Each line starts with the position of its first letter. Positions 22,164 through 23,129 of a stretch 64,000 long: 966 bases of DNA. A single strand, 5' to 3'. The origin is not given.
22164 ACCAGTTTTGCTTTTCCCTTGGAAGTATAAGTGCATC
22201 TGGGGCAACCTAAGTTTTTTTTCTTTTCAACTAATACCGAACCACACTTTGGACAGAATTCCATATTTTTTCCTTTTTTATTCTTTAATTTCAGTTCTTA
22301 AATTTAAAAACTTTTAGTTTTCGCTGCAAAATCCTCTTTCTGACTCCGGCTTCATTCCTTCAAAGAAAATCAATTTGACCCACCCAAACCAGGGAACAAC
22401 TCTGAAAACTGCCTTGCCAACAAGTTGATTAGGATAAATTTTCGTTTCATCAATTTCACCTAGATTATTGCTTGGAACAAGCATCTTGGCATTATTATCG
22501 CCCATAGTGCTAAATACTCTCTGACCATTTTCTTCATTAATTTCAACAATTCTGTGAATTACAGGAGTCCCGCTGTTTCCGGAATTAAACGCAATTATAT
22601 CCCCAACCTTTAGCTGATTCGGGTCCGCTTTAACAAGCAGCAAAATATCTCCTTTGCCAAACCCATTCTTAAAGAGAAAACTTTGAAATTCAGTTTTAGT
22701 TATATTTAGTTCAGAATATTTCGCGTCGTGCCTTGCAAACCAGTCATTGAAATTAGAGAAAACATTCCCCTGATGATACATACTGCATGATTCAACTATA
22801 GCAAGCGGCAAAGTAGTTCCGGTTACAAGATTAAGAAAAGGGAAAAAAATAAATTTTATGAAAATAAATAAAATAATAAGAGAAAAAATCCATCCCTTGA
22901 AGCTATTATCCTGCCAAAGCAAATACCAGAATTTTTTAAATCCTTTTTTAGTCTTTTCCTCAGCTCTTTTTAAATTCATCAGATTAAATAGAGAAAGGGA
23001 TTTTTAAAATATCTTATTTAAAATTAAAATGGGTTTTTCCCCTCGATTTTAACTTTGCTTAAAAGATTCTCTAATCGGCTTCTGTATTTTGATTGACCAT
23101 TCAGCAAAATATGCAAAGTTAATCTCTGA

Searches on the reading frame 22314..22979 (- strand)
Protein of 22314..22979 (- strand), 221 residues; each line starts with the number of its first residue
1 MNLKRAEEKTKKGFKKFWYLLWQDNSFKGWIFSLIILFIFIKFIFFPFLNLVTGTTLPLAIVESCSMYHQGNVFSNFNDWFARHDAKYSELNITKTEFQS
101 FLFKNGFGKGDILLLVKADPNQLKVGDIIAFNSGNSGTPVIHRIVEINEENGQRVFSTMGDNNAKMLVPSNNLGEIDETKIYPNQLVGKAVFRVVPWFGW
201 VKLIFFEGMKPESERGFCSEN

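Call 13: search_protein_families(library=pfam, proteins=[window:22314-22979:-], max_evalue=0.1)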
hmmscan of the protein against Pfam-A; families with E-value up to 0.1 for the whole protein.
window:22314-22979:- (221 aa): 1 family
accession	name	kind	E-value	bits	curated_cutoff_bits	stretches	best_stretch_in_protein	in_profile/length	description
PF12671.13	Amidase_6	-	0.075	13.6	23.2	0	76-154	53-134/163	Putative amidase domain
